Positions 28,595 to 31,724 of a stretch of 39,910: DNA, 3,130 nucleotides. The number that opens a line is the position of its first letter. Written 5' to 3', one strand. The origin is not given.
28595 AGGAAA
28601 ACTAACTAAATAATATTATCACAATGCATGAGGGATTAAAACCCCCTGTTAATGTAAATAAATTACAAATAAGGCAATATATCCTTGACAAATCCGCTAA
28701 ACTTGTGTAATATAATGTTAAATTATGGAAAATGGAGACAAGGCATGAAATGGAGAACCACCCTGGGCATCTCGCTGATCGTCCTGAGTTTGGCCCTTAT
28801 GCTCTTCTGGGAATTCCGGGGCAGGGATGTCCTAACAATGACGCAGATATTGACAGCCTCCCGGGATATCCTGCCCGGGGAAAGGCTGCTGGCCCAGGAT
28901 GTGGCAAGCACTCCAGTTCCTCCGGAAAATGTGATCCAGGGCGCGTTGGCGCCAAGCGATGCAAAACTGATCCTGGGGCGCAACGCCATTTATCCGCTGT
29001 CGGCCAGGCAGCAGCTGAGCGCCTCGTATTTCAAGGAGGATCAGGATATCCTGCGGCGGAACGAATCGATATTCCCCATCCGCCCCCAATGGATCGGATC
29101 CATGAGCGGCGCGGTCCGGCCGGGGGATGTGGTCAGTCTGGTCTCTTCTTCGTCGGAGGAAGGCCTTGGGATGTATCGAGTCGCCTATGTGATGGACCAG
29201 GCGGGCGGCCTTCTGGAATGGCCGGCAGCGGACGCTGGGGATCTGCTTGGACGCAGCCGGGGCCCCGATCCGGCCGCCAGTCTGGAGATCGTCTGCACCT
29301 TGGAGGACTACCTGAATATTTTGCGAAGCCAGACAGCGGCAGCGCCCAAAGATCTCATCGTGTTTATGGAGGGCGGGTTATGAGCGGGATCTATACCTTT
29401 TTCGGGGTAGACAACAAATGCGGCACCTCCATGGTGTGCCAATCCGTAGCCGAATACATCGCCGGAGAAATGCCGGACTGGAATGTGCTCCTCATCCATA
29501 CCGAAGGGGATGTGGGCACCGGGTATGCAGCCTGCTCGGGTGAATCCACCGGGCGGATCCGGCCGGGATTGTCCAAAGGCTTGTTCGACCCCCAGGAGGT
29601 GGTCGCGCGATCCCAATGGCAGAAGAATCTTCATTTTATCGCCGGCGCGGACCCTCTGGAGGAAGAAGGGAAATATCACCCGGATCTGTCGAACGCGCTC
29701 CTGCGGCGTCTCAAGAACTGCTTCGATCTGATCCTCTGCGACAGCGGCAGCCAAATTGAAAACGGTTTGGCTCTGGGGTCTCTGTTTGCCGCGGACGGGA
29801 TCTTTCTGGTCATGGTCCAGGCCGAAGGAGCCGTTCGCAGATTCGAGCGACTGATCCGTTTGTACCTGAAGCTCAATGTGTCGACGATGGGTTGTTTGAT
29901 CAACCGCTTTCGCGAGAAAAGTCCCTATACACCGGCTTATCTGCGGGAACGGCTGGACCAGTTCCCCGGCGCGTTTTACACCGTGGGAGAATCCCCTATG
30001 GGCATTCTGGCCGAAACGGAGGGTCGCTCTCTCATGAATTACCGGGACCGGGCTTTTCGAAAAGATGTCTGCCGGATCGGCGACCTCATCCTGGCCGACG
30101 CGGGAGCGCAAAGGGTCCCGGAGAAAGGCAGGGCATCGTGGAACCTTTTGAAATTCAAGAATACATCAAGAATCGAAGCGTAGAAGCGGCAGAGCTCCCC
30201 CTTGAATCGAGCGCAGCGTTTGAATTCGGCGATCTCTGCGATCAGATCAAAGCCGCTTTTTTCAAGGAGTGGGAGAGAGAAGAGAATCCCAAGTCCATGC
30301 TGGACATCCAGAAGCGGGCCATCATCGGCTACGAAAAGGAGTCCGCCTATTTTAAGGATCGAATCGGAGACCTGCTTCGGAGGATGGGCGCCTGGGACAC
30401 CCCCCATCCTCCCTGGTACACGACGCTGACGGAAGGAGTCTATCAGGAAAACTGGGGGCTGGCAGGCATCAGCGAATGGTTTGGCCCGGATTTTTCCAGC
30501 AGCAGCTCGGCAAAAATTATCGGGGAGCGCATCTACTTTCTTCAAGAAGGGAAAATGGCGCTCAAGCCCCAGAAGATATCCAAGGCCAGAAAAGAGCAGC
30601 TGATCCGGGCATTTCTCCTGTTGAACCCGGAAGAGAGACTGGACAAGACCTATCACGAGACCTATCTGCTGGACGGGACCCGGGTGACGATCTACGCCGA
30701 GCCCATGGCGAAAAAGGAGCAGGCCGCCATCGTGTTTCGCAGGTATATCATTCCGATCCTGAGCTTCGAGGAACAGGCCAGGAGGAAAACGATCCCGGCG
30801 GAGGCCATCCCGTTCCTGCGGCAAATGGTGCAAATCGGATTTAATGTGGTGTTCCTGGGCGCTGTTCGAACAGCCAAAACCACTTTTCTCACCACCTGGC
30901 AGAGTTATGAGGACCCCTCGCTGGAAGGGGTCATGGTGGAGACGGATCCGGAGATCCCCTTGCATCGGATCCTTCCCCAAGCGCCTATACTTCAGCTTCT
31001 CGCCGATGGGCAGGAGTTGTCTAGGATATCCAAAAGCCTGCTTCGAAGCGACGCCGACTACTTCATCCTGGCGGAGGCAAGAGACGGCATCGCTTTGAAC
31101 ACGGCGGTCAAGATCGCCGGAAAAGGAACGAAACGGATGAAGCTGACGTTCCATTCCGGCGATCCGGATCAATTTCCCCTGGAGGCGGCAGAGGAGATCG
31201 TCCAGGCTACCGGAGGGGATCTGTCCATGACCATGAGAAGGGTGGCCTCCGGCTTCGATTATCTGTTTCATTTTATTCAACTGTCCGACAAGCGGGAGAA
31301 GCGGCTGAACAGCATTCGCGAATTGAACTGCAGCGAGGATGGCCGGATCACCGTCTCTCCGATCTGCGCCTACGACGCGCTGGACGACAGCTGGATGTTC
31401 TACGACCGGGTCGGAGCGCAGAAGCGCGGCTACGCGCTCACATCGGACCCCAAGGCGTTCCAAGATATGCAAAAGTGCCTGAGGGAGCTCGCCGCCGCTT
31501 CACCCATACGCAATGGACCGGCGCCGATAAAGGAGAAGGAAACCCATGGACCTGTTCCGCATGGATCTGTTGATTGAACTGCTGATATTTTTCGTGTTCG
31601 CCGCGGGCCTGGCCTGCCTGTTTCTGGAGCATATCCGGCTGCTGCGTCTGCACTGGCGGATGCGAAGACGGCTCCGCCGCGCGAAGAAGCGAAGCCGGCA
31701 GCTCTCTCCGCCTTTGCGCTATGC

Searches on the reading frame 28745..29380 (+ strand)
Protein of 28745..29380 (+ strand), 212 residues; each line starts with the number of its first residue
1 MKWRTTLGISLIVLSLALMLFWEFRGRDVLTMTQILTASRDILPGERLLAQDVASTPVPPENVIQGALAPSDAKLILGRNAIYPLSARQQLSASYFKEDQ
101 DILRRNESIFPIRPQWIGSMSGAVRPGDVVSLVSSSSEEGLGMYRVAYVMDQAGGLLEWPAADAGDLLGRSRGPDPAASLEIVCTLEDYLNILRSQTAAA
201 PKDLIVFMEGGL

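Call 8: search_protein_families(library=pfam, max_evalue=1, proteins=[window:28745-29380:+])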
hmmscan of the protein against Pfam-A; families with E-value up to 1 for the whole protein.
window:28745-29380:+ (212 aa): 1 family
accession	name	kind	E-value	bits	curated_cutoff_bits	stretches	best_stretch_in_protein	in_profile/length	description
PF08666.17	SAF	-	0.00035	21.5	21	1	35-87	3-53/63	SAF domain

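Call 9: search_protein_families(library=ncbifam, max_evalue=1, proteins=[window:28745-29380:+])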
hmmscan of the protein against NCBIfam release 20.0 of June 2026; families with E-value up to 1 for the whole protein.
window:28745-29380:+ (212 aa): 2 families
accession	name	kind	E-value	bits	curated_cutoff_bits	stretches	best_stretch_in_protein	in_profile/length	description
TIGR03177.1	pilus_cpaB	equivalog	4.9e-09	35.8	71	1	29-139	33-147/262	Flp pilus assembly protein CpaB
TIGR03170.1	flgA_cterm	equivalog_domain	0.0035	17.3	54.65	1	31-106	11-83/137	flagellar basal body P-ring formation chaperone FlgA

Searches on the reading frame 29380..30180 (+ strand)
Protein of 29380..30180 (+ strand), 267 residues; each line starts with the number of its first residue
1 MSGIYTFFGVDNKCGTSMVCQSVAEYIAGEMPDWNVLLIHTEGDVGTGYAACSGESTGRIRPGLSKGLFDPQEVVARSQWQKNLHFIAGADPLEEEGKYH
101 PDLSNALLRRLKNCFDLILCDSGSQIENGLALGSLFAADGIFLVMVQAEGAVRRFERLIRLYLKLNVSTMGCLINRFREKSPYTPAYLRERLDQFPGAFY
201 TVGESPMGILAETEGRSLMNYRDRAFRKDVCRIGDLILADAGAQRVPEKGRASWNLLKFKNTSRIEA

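Call 8: search_protein_families(library=pfam, max_evalue=1, proteins=[window:29380-30180:+])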
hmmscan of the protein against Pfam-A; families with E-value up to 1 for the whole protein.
window:29380-30180:+ (267 aa): 0 families

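Call 9: search_protein_families(library=ncbifam, max_evalue=1, proteins=[window:29380-30180:+])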
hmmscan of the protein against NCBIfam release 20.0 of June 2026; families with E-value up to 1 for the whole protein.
window:29380-30180:+ (267 aa): 3 families
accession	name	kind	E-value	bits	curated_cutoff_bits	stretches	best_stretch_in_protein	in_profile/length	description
TIGR01968.1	minD_bact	equivalog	4e-06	26.4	212.9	1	73-180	71-176/261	septum site-determining protein MinD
TIGR01969.1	minD_arch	subfamily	0.027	13.7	201.75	1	85-180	79-173/251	cell division ATPase MinD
NF008079.0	PRK10818.1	equivalog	0.069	12.5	508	1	108-159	106-157/270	septum site-determining protein MinD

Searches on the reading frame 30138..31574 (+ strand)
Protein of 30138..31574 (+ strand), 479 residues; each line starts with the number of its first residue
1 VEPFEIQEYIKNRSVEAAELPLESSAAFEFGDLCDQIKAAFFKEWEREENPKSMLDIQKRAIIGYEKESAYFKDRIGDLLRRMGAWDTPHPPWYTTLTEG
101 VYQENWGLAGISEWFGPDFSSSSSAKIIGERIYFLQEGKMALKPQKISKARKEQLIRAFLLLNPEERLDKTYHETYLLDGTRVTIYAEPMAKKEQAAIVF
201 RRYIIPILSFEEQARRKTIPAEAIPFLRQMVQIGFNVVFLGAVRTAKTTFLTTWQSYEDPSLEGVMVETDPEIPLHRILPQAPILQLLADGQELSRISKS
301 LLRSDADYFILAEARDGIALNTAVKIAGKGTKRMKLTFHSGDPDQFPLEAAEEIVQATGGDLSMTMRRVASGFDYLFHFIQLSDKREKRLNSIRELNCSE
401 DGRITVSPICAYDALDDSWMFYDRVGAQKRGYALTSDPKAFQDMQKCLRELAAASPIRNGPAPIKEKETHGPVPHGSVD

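Call 8: search_protein_families(library=pfam, max_evalue=1, proteins=[window:30138-31574:+])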
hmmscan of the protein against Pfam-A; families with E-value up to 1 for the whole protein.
window:30138-31574:+ (479 aa): 1 family
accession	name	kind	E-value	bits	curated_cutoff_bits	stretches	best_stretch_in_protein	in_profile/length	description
PF00437.27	T2SSE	-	0.13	11.3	24.9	1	221-332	129-238/370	Type II/IV secretion system protein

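Call 9: search_protein_families(library=ncbifam, max_evalue=1, proteins=[window:30138-31574:+])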
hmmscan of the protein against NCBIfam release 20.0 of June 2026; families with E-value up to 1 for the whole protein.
window:30138-31574:+ (479 aa): 7 families
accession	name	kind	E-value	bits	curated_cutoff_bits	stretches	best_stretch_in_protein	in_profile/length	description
TIGR03819.1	heli_sec_ATPase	hypoth_equivalog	8.9e-05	21.8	373.15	1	160-277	103-222/340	TadA family conjugal transfer-associated ATPase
TIGR02782.1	TrbB_P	equivalog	0.00039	19.8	304.55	1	178-400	82-297/303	P-type conjugative transfer ATPase TrbB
TIGR02788.1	VirB11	equivalog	0.00049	19.2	249.95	1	225-345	135-257/308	P-type DNA transfer ATPase VirB11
NF010407.0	PRK13833.1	subfamily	0.001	18.6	499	1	196-328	106-237/323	conjugal transfer protein TrbB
NF058587.1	archaellum_moto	equivalog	0.013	14.3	550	1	177-342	218-385/527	archaellum flagellar ATPase motor FlaI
NF007755.0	PRK10436.1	equivalog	0.054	12.1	617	1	254-330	240-313/465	type II secretion system protein GspE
NF041000.1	ATPase_ComGA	equivalog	0.098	11.6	300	1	205-332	98-225/267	competence type IV pilus ATPase ComGA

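Call 10: search_solved_structures(query=window:30138-31574:+, max_evalue=1)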
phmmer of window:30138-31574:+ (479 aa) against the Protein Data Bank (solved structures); distinct sequences matched with E-value up to 1: 10.
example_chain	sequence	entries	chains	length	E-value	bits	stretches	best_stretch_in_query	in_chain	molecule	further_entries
2oap_1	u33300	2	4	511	5.8e-05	25.2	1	177-349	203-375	Type II secretion system protein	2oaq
8rkd_E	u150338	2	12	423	0.00011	24.3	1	174-413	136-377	Pilus assembly ATPase CpaF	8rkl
8rjf_A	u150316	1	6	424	0.00011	24.2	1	174-413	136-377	Pilus assembly ATPase CpaF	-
9e24_A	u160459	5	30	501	0.00017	23.7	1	174-413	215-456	CpaF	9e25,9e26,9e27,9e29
1g6o_A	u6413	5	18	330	0.00044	22.3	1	175-351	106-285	CAG-ALPHA | virB11 homolog | Cag-alfa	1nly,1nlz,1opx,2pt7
6bge_A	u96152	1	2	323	0.0005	22.1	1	175-351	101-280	VirB11-like protein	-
4ii7_A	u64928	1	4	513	0.0037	19.3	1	176-341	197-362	FlaI ATPase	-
4ihq_A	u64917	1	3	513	0.023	16.7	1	176-341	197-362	FlaI ATPase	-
7ost_AAA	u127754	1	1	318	0.25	13.3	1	334-411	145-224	Huntingtin-interacting protein 1-related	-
7qiw_F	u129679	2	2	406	0.78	11.6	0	389-458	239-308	Ribos_L4_asso_C domain-containing protein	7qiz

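Call 87: search_dna_similar(query=window:30138-31574:+, collection=plasmids, mode=protein, max_evalue=0.001, max_rows=30)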
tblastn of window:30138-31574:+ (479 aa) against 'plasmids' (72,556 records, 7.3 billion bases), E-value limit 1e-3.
Records with a match: 118; places in all: 119; records where one place covers at least 80% of the query: 48.
Best place of each record, by identity: <60% 118.
By first word of the organism name: Bacillus 34; Pseudomonas 27; Cytobacillus 7; Alicyclobacillus 5; Sinorhizobium 5; Citrobacter 5; Planococcus 2; Paenibacillus 2; Niallia 2; Rossellomorea 2; and 24 more.
By predicted mobility (MOB-suite, as given by PLSDB): non-mobilizable 70; conjugative 34; mobilizable 14.
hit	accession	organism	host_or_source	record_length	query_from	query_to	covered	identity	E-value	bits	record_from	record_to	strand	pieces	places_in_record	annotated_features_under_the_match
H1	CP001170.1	Bacillus cereus H3081.97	-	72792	56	457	84%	30.1%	4e-42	167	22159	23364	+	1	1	type II/IV secretion system protein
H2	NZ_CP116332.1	Bacillus thuringiensis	soil sample,soil sample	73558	56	457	84%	30.1%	4e-42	167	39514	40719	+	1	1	ATPase, T2SS/T4P/T4SS family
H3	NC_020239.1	Bacillus thuringiensis serovar kurstaki str. HD73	-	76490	56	457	84%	30.1%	4e-42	167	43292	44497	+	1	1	ATPase, T2SS/T4P/T4SS family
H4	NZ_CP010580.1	Bacillus thuringiensis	whole organism,soil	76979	56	457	84%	30.1%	4e-42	167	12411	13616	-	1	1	ATPase, T2SS/T4P/T4SS family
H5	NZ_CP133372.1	Bacillus thuringiensis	Tenebrio molitor,liquid culture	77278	56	457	84%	30.1%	4e-42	167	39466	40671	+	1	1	ATPase, T2SS/T4P/T4SS family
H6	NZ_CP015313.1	Bacillus thuringiensis serovar morrisoni str. 4AA1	Tribolium castaneum,whole organism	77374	56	457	84%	30.1%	4e-42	167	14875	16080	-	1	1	ATPase, T2SS/T4P/T4SS family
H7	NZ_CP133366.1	Bacillus thuringiensis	Tenebrio molitor,liquid culture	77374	56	457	84%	30.1%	4e-42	167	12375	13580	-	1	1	ATPase, T2SS/T4P/T4SS family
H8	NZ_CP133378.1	Bacillus thuringiensis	Tenebrio molitor,liquid culture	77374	56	457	84%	30.1%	4e-42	167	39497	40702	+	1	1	ATPase, T2SS/T4P/T4SS family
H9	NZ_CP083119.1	Bacillus thuringiensis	whole organism,Biopesticide Delfin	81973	56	457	84%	30.1%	4e-42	167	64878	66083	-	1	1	ATPase, T2SS/T4P/T4SS family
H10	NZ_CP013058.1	Bacillus thuringiensis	organism,soil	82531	56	457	84%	30.1%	4e-42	167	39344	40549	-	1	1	ATPase, T2SS/T4P/T4SS family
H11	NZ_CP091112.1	Bacillus thuringiensis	Whole organism,soil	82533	56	457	84%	30.1%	4e-42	167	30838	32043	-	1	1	ATPase, T2SS/T4P/T4SS family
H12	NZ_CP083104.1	Bacillus thuringiensis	whole organism,Biopesticide DiPel DF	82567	56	457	84%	30.1%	4e-42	167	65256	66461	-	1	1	ATPase, T2SS/T4P/T4SS family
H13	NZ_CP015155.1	Bacillus thuringiensis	cell culture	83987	56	457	84%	30.1%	4e-42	167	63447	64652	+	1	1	ATPase, T2SS/T4P/T4SS family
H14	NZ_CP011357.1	Bacillus thuringiensis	tobacco,single cell,roots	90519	56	457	84%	30.1%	4e-42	167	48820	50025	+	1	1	ATPase, T2SS/T4P/T4SS family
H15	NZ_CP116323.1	Bacillus thuringiensis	soil sample,soil sample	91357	56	457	84%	30.1%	4e-42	167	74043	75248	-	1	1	ATPase, T2SS/T4P/T4SS family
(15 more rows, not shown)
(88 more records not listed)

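Call 88: get_annotated_region(hit=H3, flank=7000)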
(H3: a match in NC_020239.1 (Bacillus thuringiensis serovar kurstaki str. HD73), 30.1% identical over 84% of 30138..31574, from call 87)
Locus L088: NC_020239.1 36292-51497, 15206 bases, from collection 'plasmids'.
description: Bacillus thuringiensis serovar kurstaki str. HD73 plasmid pHT77, complete sequence
organism: Bacillus thuringiensis serovar kurstaki str. HD73 (NCBI taxid 1279365)
taxonomy: Bacteria; Bacillota; Bacilli; Bacillales; Bacillaceae; Bacillus; Bacillus thuringiensis; Bacillus thuringiensis serovar kurstaki str. HD73
host: -; source: -; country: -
typing (MOB-suite, as given by PLSDB): conjugative; replicon rep_cluster_1721,rep_cluster_484; relaxase MOBQ; mating-pair formation MPF_T
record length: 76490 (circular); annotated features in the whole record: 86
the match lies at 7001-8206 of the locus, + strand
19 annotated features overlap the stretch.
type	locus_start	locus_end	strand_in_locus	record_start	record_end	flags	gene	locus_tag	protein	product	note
CDS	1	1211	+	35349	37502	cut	topB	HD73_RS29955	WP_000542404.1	type IA DNA topoisomerase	GO:0006265 - DNA topological change [Evidence IEA]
CDS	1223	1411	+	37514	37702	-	-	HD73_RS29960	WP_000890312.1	hypothetical protein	-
CDS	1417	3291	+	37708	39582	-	-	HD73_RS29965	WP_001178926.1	ArdC family protein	-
CDS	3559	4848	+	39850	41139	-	-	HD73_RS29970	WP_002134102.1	hypothetical protein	-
CDS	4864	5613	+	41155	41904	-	-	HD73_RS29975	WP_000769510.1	SAF domain-containing protein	-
CDS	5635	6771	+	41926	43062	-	-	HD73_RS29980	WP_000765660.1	hypothetical protein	-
CDS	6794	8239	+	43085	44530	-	-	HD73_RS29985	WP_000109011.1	ATPase, T2SS/T4P/T4SS family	-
CDS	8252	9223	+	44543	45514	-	-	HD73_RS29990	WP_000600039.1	hypothetical protein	-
CDS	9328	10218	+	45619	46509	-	-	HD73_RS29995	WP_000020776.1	hypothetical protein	-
CDS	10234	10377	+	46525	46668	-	-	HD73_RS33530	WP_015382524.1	hypothetical protein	-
CDS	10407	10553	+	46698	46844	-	-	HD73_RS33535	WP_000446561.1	hypothetical protein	-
CDS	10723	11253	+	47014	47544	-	-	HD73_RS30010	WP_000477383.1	hypothetical protein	-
CDS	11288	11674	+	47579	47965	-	-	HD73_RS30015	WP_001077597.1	hypothetical protein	-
CDS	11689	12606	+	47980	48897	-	-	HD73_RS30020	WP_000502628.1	M23 family metallopeptidase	GO:0006508 - proteolysis [Evidence IEA]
CDS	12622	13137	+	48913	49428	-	-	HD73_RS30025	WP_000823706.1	hypothetical protein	-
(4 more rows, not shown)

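Call 95: search_dna_similar(query=window:30138-31574:+, collection=plasmids, mode=protein, max_evalue=0.001, max_rows=40, rows=spread)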
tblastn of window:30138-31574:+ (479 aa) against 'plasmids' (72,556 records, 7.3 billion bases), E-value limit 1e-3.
Records with a match: 118; places in all: 119; records where one place covers at least 80% of the query: 48.
Best place of each record, by identity: <60% 118.
By first word of the organism name: Bacillus 34; Pseudomonas 27; Cytobacillus 7; Alicyclobacillus 5; Sinorhizobium 5; Citrobacter 5; Planococcus 2; Paenibacillus 2; Niallia 2; Rossellomorea 2; and 24 more.
By predicted mobility (MOB-suite, as given by PLSDB): non-mobilizable 70; conjugative 34; mobilizable 14.
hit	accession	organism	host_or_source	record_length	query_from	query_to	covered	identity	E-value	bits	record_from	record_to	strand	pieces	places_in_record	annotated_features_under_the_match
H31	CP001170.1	Bacillus cereus H3081.97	-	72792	56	457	84%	30.1%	4e-42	167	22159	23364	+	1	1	type II/IV secretion system protein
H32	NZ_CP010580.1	Bacillus thuringiensis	whole organism,soil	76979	56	457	84%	30.1%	4e-42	167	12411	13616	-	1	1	ATPase, T2SS/T4P/T4SS family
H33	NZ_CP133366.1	Bacillus thuringiensis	Tenebrio molitor,liquid culture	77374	56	457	84%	30.1%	4e-42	167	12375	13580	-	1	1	ATPase, T2SS/T4P/T4SS family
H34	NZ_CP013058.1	Bacillus thuringiensis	organism,soil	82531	56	457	84%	30.1%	4e-42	167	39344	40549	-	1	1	ATPase, T2SS/T4P/T4SS family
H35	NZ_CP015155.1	Bacillus thuringiensis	cell culture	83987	56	457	84%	30.1%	4e-42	167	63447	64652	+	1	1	ATPase, T2SS/T4P/T4SS family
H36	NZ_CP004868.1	Bacillus thuringiensis serovar kurstaki str. YBT-1520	soil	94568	56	457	84%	30.1%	4e-42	167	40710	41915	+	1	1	ATPase, T2SS/T4P/T4SS family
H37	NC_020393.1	Bacillus thuringiensis serovar thuringiensis str. IS5056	-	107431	56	457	84%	30.1%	4e-42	167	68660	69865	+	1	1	ATPase, T2SS/T4P/T4SS family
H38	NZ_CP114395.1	Bacillus thuringiensis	liquid culture,Bacillus thuringiensis ...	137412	56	457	84%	30.1%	4e-42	167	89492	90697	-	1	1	ATPase, T2SS/T4P/T4SS family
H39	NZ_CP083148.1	Bacillus thuringiensis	whole organism,Biopesticide Agree WP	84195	56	457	84%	29.6%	8e-41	164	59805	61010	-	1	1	ATPase, T2SS/T4P/T4SS family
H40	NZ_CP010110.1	Bacillus thuringiensis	soil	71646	56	457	84%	29.6%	8e-41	164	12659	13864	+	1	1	record has no annotation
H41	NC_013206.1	Alicyclobacillus acidocaldarius subsp. acidocaldarius DSM ...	-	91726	55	458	84%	28.4%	1e-30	133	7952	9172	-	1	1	ATPase, T2SS/T4P/T4SS family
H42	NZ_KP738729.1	Aeromonas sp. Ne-1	-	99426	4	422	87%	26.7%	2e-31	136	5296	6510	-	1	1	ATPase, T2SS/T4P/T4SS family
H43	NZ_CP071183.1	Alicyclobacillus mengziensis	water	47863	58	466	85%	26.7%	4e-20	101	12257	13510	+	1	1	ATPase, T2SS/T4P/T4SS family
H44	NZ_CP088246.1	Metabacillus sp. B2-18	single cell,human skin swab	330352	30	457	89%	24.4%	2e-20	102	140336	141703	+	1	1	ATPase, T2SS/T4P/T4SS family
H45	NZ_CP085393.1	Cytobacillus oceanisediminis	single cell,soil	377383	30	459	90%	22.6%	3e-27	123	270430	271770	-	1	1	ATPase, T2SS/T4P/T4SS family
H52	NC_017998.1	Thermoanaerobacterium saccharolyticum JW/SL-YS485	-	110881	64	343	58%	23.1%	1e-8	66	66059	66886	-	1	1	ATPase, T2SS/T4P/T4SS family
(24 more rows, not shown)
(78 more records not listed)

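Call 96: get_annotated_region(hit=H41, flank=6000)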
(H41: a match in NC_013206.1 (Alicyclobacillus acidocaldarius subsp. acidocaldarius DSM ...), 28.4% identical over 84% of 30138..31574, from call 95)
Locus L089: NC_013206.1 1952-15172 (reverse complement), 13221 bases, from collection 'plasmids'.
description: Alicyclobacillus acidocaldarius subsp. acidocaldarius DSM 446 plasmid pAACI01, complete sequence
organism: Alicyclobacillus acidocaldarius subsp. acidocaldarius DSM 446 (NCBI taxid 521098)
taxonomy: Bacteria; Bacillota; Bacilli; Bacillales; Alicyclobacillaceae; Alicyclobacillus; Alicyclobacillus acidocaldarius; Alicyclobacillus acidocaldarius subsp. acidocaldarius DSM 446
host: -; source: -; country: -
typing (MOB-suite, as given by PLSDB): non-mobilizable; replicon rep_cluster_1654; mating-pair formation MPF_T
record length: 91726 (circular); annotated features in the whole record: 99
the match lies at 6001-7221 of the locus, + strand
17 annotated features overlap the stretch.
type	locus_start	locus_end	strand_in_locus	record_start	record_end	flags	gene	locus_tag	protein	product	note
CDS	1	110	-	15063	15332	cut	-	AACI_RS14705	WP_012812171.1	SHOCT domain-containing protein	-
CDS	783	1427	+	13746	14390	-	-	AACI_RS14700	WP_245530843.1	HD domain-containing phosphohydrolase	-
CDS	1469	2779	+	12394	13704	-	-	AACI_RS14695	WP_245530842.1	transglycosylase SLT domain-containing protein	-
CDS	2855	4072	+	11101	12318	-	-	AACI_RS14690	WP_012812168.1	hypothetical protein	-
CDS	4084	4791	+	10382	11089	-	-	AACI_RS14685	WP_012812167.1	SAF domain-containing protein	-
CDS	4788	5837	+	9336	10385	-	-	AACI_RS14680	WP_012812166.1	hypothetical protein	-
CDS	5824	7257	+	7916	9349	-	-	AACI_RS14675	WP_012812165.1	ATPase, T2SS/T4P/T4SS family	-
CDS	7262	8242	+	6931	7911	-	-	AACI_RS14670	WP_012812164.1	hypothetical protein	-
CDS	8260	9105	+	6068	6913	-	-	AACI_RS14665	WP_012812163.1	hypothetical protein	-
CDS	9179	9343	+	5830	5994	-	-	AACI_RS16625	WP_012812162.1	hypothetical protein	-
CDS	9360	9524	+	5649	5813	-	-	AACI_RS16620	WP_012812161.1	hypothetical protein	-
CDS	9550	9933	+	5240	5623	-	-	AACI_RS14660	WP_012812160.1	hypothetical protein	-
CDS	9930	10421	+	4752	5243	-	-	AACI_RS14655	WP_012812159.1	hypothetical protein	-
CDS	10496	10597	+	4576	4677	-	-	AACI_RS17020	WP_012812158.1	putative holin-like toxin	-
CDS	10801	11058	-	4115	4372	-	-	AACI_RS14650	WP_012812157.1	hypothetical protein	-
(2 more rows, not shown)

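Call 97: get_annotated_region(hit=H52, flank=6000)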
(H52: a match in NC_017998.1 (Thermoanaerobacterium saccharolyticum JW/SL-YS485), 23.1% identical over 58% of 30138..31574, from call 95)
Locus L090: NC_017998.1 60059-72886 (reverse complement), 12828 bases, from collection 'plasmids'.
description: Thermoanaerobacterium saccharolyticum JW/SL-YS485 plasmid pMU3262, complete sequence
organism: Thermoanaerobacterium saccharolyticum JW/SL-YS485 (NCBI taxid 1094508)
taxonomy: Bacteria; Bacillota; Clostridia; Thermoanaerobacterales; Thermoanaerobacteraceae; Thermoanaerobacterium; Thermoanaerobacterium saccharolyticum; Thermoanaerobacterium saccharolyticum JW/SL-YS485
host: -; source: -; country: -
typing (MOB-suite, as given by PLSDB): non-mobilizable; replicon rep_cluster_770; mating-pair formation MPF_T
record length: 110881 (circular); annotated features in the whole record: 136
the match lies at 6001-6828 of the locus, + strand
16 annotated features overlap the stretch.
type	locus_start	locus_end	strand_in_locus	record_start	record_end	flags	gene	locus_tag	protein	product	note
CDS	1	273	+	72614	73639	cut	-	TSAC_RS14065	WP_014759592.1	copper amine oxidase N-terminal domain-containing protein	-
CDS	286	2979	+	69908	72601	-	-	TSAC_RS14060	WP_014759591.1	PQQ-binding-like beta-propeller repeat protein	-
CDS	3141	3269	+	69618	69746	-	-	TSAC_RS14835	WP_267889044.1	hypothetical protein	-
CDS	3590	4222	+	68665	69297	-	-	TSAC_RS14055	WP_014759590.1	RcpC/CpaB family pilus assembly protein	-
CDS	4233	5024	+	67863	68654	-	-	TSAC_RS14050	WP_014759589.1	AAA family ATPase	-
CDS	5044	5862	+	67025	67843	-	-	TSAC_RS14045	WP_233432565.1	type II secretion system F family protein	-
CDS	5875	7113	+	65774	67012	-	-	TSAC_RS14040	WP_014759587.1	ATPase, T2SS/T4P/T4SS family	-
CDS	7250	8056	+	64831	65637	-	-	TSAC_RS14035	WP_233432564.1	hypothetical protein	-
CDS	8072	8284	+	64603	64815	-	-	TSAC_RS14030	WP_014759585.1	hypothetical protein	-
CDS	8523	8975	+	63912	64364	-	-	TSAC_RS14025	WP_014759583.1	DUF4320 family protein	-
CDS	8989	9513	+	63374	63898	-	-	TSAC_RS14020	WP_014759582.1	hypothetical protein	-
CDS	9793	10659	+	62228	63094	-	-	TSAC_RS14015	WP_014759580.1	S1 RNA-binding domain-containing protein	-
CDS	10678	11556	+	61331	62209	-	-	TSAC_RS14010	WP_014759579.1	hypothetical protein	-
CDS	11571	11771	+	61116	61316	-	-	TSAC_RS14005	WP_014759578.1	hypothetical protein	-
CDS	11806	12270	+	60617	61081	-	-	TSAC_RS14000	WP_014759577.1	hypothetical protein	-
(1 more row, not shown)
